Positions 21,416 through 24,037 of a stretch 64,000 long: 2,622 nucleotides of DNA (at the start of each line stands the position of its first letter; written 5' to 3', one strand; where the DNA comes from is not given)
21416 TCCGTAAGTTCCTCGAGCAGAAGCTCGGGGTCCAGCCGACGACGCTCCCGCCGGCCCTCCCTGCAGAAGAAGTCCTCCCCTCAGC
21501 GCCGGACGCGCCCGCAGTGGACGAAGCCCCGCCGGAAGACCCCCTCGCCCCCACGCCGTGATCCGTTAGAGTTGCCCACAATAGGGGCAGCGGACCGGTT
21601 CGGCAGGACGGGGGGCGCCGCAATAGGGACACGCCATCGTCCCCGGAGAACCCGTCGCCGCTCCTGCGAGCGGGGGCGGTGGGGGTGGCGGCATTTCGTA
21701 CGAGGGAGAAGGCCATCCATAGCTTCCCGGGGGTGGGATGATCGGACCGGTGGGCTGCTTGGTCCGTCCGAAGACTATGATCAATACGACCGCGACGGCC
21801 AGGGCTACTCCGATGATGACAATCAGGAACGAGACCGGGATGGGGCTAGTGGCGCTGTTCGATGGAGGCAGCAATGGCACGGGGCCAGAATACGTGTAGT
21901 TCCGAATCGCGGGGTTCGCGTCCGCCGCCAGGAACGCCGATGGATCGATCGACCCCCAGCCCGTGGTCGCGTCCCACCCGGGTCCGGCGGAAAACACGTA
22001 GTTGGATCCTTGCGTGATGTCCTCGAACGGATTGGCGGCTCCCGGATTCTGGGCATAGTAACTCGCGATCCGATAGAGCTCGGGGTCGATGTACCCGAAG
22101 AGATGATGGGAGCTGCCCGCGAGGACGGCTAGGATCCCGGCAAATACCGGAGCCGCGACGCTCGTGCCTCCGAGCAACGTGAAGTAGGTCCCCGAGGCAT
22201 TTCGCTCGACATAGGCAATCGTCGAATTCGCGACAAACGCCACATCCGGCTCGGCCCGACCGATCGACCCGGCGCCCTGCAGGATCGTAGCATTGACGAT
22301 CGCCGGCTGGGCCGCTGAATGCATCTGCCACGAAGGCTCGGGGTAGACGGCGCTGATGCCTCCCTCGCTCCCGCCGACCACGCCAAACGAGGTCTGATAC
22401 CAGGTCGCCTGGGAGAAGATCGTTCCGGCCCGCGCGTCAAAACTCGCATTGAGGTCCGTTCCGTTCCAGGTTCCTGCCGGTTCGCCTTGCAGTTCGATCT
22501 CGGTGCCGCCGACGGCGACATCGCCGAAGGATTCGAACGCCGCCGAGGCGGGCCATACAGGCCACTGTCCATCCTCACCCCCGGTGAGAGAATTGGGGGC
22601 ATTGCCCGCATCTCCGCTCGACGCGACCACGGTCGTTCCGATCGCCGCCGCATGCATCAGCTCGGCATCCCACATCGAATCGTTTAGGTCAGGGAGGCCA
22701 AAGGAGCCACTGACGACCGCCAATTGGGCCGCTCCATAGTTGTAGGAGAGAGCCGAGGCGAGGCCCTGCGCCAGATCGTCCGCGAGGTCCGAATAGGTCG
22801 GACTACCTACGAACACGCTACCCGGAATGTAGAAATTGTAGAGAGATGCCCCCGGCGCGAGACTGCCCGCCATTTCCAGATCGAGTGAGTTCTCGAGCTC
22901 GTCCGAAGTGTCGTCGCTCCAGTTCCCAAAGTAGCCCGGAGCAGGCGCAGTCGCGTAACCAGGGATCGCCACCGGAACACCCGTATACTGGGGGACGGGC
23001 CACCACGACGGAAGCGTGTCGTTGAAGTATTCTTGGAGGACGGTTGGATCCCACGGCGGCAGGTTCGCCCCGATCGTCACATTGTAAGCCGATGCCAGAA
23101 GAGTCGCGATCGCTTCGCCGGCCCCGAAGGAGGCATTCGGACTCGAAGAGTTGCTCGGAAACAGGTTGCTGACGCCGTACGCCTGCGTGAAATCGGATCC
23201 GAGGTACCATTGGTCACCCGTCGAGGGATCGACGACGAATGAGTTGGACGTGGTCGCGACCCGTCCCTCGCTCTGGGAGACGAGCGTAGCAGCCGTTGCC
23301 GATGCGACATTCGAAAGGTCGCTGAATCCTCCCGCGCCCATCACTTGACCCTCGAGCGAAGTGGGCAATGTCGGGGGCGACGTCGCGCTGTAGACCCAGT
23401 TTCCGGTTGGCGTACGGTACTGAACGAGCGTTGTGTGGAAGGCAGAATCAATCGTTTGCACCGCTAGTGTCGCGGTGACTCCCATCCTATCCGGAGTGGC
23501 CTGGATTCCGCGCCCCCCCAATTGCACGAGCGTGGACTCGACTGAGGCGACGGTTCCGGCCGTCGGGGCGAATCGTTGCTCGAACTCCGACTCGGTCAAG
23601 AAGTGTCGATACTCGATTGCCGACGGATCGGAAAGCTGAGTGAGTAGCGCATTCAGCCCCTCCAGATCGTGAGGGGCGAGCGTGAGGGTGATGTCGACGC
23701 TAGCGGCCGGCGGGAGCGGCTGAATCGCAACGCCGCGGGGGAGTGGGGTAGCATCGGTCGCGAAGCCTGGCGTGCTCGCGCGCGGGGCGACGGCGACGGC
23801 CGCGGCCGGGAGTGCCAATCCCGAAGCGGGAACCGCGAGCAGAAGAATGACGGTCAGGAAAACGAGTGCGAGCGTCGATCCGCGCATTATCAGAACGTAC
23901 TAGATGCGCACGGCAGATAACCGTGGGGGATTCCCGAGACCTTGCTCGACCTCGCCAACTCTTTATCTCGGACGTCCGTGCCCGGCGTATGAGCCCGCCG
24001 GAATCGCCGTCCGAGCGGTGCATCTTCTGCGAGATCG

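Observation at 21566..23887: Membrane-tethered sedolisin with an intracellular C-terminal zinc ribbon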

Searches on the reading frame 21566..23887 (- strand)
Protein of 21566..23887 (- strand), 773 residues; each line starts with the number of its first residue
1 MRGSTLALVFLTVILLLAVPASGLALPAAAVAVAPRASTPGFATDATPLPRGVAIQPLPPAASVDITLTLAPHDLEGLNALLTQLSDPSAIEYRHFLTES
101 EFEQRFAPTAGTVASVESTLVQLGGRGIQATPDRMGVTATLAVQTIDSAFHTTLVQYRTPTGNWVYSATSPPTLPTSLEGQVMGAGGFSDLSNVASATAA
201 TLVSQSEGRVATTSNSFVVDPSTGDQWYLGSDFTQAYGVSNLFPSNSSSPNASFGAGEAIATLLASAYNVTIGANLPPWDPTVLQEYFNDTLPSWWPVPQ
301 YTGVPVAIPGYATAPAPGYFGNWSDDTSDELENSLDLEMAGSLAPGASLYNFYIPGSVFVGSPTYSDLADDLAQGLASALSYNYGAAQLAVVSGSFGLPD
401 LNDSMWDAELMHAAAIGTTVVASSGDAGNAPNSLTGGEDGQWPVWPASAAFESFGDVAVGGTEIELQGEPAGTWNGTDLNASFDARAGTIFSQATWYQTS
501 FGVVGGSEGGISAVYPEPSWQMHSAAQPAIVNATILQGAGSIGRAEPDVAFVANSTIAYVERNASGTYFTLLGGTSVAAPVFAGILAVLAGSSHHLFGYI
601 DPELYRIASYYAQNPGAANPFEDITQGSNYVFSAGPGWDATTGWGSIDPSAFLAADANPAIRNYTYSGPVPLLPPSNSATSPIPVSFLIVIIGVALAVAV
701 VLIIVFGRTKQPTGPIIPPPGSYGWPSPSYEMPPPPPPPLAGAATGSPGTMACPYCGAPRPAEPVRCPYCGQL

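Call 3: search_protein_families(library=pfam, proteins=[window:21566-23887:-], max_evalue=1)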
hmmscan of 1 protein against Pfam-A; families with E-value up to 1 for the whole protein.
window:21566-23887:- (773 aa): 8 families
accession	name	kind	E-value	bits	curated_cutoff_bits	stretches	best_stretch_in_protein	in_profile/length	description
PF09286.16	Pro-kuma_activ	-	2e-21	77.2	23.5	1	55-187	6-139/143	Pro-kumamolisin, activation domain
PF00082.27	Peptidase_S8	-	0.00011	22.1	21.8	1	378-589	105-253/288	Subtilase family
PF10276.14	zf-CHCC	-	0.021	15.3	27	0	763-772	26-35/37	Zinc-finger domain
PF23094.2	MBTPS1_3rd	-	0.026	14.7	27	1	519-553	18-52/130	MBTPS1, third Ig-like domain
PF13240.11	Zn_Ribbon_1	-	0.055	13.7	25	1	753-771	2-20/23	zinc-ribbon domain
PF13248.11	Zn_ribbon_3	-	0.075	13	27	1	751-772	3-24/26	zinc-ribbon domain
PF12773.13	DZR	-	0.16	12.6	27.3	1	752-771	26-45/45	Double zinc ribbon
PF24463.1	DUF7577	-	0.57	10.3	28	0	749-759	1-11/27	Domain of unknown function (DUF7577)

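Call 4: search_protein_families(library=ncbifam, proteins=[window:21566-23887:-], max_evalue=1)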
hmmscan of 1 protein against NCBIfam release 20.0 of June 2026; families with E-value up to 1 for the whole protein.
window:21566-23887:- (773 aa): 2 families
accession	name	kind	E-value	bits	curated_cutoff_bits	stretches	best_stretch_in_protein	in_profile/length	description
TIGR03921.1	T7SS_mycosin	equivalog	0.0025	17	278.75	1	634-706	266-342/353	type VII secretion-associated serine protease mycosin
NF038121.1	PEP_CTERM_LEVG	equivalog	0.15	11.3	100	1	187-225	17-56/258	LEVG family PEP-CTERM protein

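Call 7: find_homologous_proteins(query=window:21566-23887:-, max_evalue=0.00001)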
Query window:21566-23887:- (773 aa): 299 proteins with E <= 0.00001 among 8000 candidates; the best 120 are listed.
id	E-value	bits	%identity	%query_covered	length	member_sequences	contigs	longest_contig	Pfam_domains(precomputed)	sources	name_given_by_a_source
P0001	0.0e+0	1588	100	92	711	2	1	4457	PF09286.17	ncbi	ncbi:MAG: protease pro-enzyme activation domain-containing protein, partial [Thermoplasmata archaeon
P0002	0.0e+0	1466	86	100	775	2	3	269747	PF09286.17,PF00082.28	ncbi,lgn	ncbi:MAG: protease pro-enzyme activation domain-containing protein [Thermoplasmata archaeon]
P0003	0.0e+0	1433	83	100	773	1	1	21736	PF09286.17,PF00082.28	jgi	jgi:subtilase family serine protease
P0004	0.0e+0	1428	84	100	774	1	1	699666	PF09286.17,PF00082.28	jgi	jgi:subtilase family serine protease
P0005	0.0e+0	1157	69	97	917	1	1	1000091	PF09286.17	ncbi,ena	-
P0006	1.1e-217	743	51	86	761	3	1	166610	PF09286.17,PF00082.28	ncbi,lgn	ncbi:MAG: protease pro-enzyme activation domain-containing protein [Thermoplasmata archaeon]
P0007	1.2e-215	736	49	98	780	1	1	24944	PF09286.17,PF00082.28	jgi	jgi:subtilase family serine protease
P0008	1.1e-213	730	50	100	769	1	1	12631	PF09286.17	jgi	jgi:pseudomonalisin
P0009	5.5e-212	724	50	95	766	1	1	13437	PF09286.17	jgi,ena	-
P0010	1.0e-211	723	51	95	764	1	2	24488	PF09286.17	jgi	jgi:subtilase family serine protease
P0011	2.9e-211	722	50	95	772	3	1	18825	PF09286.17,PF00082.28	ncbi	-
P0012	1.2e-210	720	51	97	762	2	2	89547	PF09286.17,PF00082.28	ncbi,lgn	ncbi:MAG: protease pro-enzyme activation domain-containing protein [Thermoplasmata archaeon]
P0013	1.4e-210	720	50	95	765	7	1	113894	PF09286.17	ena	-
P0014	1.5e-210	719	50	98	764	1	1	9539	PF09286.17,PF00082.28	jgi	jgi:subtilase family serine protease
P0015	4.5e-210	718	50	100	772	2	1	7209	PF09286.17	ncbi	-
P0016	5.2e-210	718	49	99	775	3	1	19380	PF09286.17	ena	-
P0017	5.0e-209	714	51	100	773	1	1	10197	PF09286.17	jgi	jgi:subtilase family serine protease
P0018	1.9e-207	709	51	95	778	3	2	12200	PF09286.17,PF00082.28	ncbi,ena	-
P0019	1.9e-207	709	50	85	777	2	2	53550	PF09286.17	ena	-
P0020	3.2e-207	708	48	100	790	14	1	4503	PF09286.17,PF00082.28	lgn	-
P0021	3.7e-207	708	50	94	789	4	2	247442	PF09286.17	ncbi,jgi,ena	-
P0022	3.8e-207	708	51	95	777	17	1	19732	PF09286.17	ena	-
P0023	4.9e-207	708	49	97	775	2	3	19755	PF09286.17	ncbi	-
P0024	8.7e-207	707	48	95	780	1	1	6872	PF09286.17,PF00082.28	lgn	-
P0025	1.6e-206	706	52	95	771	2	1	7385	PF09286.17,PF00082.28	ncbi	-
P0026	4.5e-206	705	48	99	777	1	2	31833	PF09286.17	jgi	jgi:subtilase family serine protease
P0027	5.1e-206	704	49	94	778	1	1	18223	PF09286.17,PF00082.28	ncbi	-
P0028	7.0e-206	704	50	95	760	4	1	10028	PF09286.17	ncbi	ncbi:MAG: protease pro-enzyme activation domain-containing protein, partial [Thermoplasmata archaeon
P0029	1.7e-205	703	47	97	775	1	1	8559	PF09286.17,PF00082.28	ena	-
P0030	2.2e-205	702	51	95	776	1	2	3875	PF09286.17,PF00082.28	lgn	-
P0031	3.7e-205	702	48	99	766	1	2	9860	PF09286.17,PF00082.28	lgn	-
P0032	8.8e-205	700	49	95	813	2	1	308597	PF09286.17,PF00082.28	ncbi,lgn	-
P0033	1.8e-204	699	49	100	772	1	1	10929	PF09286.17,PF00082.28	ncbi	-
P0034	3.2e-204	699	48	99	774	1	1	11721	PF09286.17,PF00082.28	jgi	jgi:subtilase family serine protease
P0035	1.3e-203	697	50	99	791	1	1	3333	PF09286.17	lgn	-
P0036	1.5e-203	696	47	97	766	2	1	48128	PF09286.17,PF00082.28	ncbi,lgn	-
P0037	1.9e-203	696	48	98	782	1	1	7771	PF09286.17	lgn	-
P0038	5.1e-203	695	49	95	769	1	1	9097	PF09286.17,PF00082.28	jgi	jgi:pseudomonalisin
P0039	5.6e-203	694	48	97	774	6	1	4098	PF09286.17,PF00082.28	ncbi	-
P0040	7.0e-203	694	50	95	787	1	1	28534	PF09286.17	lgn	-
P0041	1.4e-202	693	47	100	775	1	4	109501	PF09286.17,PF00082.28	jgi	jgi:subtilase family serine protease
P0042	1.5e-202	693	47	95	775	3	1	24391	PF09286.17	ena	-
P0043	1.5e-202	693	48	97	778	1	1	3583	PF09286.17,PF00082.28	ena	-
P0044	1.9e-202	693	50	95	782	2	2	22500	PF09286.17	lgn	-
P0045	2.7e-202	692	46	98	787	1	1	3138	PF09286.17,PF00082.28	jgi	jgi:subtilase family serine protease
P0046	4.3e-202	692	48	96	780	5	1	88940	PF09286.17,PF00082.28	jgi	jgi:kumamolisin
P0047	6.6e-202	691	47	99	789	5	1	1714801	PF09286.17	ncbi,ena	-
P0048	8.0e-202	691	48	97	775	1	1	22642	PF09286.17,PF00082.28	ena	-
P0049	9.2e-202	690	47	99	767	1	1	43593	PF09286.17,PF00082.28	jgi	jgi:subtilase family serine protease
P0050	1.0e-201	690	48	100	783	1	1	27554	PF09286.17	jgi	jgi:subtilase family serine protease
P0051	1.2e-201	690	49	99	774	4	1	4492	PF09286.17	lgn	-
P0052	1.2e-201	690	50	98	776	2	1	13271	PF09286.17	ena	-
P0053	1.5e-201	690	47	99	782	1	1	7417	PF09286.17,PF00082.28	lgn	-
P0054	3.5e-201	689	48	100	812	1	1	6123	PF09286.17,PF00082.28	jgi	jgi:subtilase family serine protease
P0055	3.6e-201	688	48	95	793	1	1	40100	PF09286.17,PF00082.28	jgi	jgi:subtilase family serine protease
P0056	3.6e-201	688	48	99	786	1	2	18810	PF09286.17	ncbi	-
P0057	4.2e-201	688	48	99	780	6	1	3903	PF09286.17,PF00082.28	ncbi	-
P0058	5.1e-201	688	48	100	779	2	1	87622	PF09286.17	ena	-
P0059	5.3e-201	688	46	100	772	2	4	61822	PF09286.17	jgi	jgi:subtilase family serine protease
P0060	6.0e-201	688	49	100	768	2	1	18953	PF09286.17,PF00082.28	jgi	jgi:pseudomonalisin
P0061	6.9e-201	688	47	100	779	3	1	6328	PF09286.17,PF00082.28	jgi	-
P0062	1.1e-200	687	49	96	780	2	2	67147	PF09286.17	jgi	jgi:subtilase family serine protease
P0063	1.4e-200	687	48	95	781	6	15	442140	PF09286.17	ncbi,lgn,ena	ncbi:MAG: protease pro-enzyme activation domain-containing protein [Thermoplasmata archaeon]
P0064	3.6e-200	685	49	96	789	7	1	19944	PF09286.17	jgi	-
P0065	3.8e-200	685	48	100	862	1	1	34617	PF09286.17,PF00082.28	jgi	jgi:subtilase family serine protease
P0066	4.8e-200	685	47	99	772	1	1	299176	PF09286.17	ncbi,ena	-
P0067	5.6e-200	685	47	100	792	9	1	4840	PF09286.17,PF00082.28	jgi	jgi:kumamolisin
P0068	9.9e-200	684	48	93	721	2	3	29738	PF09286.17,PF00082.28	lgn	-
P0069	1.0e-199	684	46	97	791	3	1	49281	PF09286.17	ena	-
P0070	1.5e-199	683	48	95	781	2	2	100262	PF09286.17,PF00082.28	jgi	-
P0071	2.2e-199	683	49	98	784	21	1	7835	PF09286.17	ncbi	-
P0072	2.6e-199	682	51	94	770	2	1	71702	PF09286.17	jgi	-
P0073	2.6e-199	682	49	95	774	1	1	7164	PF09286.17,PF00082.28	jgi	jgi:subtilase family serine protease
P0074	4.0e-199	682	49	95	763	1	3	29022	PF09286.17,PF00082.28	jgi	jgi:subtilase family serine protease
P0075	4.3e-199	682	48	98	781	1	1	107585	PF09286.17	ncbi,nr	ncbi:MAG: hypothetical protein L3K10_00840 [Thermoplasmata archaeon]|nr:hypothetical protein [Thermo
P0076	5.7e-199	681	48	96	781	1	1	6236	PF09286.17,PF00082.28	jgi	jgi:subtilase family serine protease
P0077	5.9e-199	681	49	95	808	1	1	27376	PF09286.17,PF00082.28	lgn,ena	-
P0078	6.1e-199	681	49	95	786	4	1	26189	PF09286.17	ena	-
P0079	1.2e-198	680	47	100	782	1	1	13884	PF09286.17,PF00082.28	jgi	jgi:subtilase family serine protease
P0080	1.5e-198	680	49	95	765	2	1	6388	PF09286.17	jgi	-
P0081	1.7e-198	680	49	99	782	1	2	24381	PF09286.17,PF00082.28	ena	-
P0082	2.5e-198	679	48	99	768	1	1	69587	PF09286.17,PF00082.28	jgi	jgi:subtilase family serine protease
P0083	2.8e-198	679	48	95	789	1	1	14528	PF09286.17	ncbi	-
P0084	3.1e-198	679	48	94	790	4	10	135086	PF09286.17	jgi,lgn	-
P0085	4.0e-198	678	45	100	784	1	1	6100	PF09286.17,PF00082.28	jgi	jgi:subtilase family serine protease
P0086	6.2e-198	678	45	100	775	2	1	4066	PF09286.17,PF00082.28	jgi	-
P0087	8.5e-198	677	47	98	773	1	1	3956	PF09286.17,PF00082.28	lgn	-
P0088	8.7e-198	677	47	96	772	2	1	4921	PF09286.17,PF00082.28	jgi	-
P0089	9.2e-198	677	49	95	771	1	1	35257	PF09286.17,PF00082.28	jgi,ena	-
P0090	1.0e-197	677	48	99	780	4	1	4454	PF09286.17,PF00082.28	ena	-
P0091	1.1e-197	677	46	98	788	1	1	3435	PF09286.17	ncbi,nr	ncbi:MAG: hypothetical protein L3J91_02525 [Thermoplasmata archaeon]|nr:hypothetical protein [Thermo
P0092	3.6e-197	675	48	95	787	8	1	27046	PF09286.17,PF00082.28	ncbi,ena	-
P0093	4.8e-197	675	48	98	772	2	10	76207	PF09286.17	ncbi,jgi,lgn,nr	ncbi:MAG TPA: protease pro-enzyme activation domain-containing protein [Thermoplasmata archaeon]|nr:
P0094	5.7e-197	675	48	96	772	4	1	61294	PF09286.17,PF00082.28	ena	-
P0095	6.1e-197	674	46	95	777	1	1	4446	PF09286.17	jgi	jgi:subtilase family serine protease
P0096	7.7e-197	674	51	92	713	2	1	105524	PF09286.17,PF00082.28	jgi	jgi:subtilase family serine protease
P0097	1.0e-196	674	50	94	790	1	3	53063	PF09286.17,PF00082.28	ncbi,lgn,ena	-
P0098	1.2e-196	674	48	98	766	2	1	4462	PF09286.17,PF00082.28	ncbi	-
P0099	1.8e-196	673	47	97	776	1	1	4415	PF09286.17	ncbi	-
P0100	1.8e-196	673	48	97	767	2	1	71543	PF09286.17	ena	-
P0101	2.7e-196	672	49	83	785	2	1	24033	PF09286.17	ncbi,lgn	ncbi:MAG: S53 family peptidase [Thermoplasmata archaeon]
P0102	4.2e-196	672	49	87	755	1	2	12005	PF09286.17,PF00082.28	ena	-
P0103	4.7e-196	672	47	100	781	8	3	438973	PF09286.17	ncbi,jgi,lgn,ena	ncbi:MAG TPA: protease pro-enzyme activation domain-containing protein [Thermoplasmata archaeon]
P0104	4.8e-196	672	46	100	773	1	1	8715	PF09286.17,PF00082.28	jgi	jgi:subtilase family serine protease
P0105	5.8e-196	671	48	100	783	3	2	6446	PF09286.17,PF00082.28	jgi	-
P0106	8.4e-196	671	47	95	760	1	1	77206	PF09286.17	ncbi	-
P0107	8.9e-196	671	50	94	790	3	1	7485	PF09286.17,PF00082.28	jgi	-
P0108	1.0e-195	670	46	100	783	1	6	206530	PF09286.17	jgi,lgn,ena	jgi:subtilase family serine protease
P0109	1.1e-195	670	47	97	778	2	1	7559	PF09286.17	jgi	-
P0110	1.7e-195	670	48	100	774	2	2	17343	PF09286.17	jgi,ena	-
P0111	1.9e-195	670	47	97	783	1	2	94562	PF09286.17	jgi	jgi:subtilase family serine protease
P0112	2.0e-195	669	47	96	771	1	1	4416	PF09286.17,PF00082.28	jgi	jgi:subtilase family serine protease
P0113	2.1e-195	669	47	100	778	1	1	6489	PF09286.17,PF00082.28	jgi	jgi:kumamolisin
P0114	3.3e-195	669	48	95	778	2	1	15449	PF09286.17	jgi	-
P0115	4.1e-195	668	48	94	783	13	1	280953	PF09286.17,PF00082.28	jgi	-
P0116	4.4e-195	668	47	99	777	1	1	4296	PF09286.17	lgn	-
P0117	4.7e-195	668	47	92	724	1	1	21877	PF09286.17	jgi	jgi:subtilase family serine protease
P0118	5.4e-195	668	48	94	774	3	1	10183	PF09286.17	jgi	-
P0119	5.4e-195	668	47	99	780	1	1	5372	PF09286.17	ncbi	-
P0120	5.6e-195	668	47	95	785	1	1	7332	PF09286.17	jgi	jgi:subtilase family serine protease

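Call 11: search_solved_structures(query=window:21566-23887:-, max_evalue=0.01, show_alignments=2)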
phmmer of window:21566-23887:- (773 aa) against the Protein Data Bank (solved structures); distinct sequences matched with E-value up to 0.01: 15.
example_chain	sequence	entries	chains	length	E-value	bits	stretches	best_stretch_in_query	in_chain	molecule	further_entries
1gt9_1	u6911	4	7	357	7.1e-18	67.4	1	324-646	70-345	KUMAMOLYSIN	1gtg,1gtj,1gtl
1t1g_A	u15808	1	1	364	7.4e-18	67.3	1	324-646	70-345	kumamolisin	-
1t1i_A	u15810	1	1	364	1.6e-17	66.2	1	324-646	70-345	kumamolisin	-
1sio_A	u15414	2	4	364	1.8e-17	66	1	308-646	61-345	kumamolisin-As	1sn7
4ne7_A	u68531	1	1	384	4.3e-17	64.8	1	324-647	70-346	Kumamolisin-As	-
1siu_A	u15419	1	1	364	5.6e-17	64.4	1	325-646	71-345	kumamolisin-As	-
1zvj_A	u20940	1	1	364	7.2e-17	64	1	308-646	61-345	kumamolisin-As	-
1t1e_A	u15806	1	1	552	1e-16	63.5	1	324-646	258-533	kumamolisin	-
1zvk_A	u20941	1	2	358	2.1e-16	62.5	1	325-646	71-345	kumamolisin-As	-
3ee6_A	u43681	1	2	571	5e-16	61.3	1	506-661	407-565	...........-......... 1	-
3edy_A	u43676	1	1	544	4e-15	58.3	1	506-658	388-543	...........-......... 1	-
1ga1_A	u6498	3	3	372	0.00016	23.2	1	319-651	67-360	SERINE-CARBOXYL PROTEINASE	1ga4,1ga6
6m9c_A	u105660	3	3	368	0.00026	22.5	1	319-651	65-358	SEDOLISIN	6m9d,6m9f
1nlu_A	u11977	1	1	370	0.00027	22.4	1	319-651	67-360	SEDOLISIN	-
6m8w_A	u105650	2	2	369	0.00029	22.4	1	319-651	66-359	SEDOLISIN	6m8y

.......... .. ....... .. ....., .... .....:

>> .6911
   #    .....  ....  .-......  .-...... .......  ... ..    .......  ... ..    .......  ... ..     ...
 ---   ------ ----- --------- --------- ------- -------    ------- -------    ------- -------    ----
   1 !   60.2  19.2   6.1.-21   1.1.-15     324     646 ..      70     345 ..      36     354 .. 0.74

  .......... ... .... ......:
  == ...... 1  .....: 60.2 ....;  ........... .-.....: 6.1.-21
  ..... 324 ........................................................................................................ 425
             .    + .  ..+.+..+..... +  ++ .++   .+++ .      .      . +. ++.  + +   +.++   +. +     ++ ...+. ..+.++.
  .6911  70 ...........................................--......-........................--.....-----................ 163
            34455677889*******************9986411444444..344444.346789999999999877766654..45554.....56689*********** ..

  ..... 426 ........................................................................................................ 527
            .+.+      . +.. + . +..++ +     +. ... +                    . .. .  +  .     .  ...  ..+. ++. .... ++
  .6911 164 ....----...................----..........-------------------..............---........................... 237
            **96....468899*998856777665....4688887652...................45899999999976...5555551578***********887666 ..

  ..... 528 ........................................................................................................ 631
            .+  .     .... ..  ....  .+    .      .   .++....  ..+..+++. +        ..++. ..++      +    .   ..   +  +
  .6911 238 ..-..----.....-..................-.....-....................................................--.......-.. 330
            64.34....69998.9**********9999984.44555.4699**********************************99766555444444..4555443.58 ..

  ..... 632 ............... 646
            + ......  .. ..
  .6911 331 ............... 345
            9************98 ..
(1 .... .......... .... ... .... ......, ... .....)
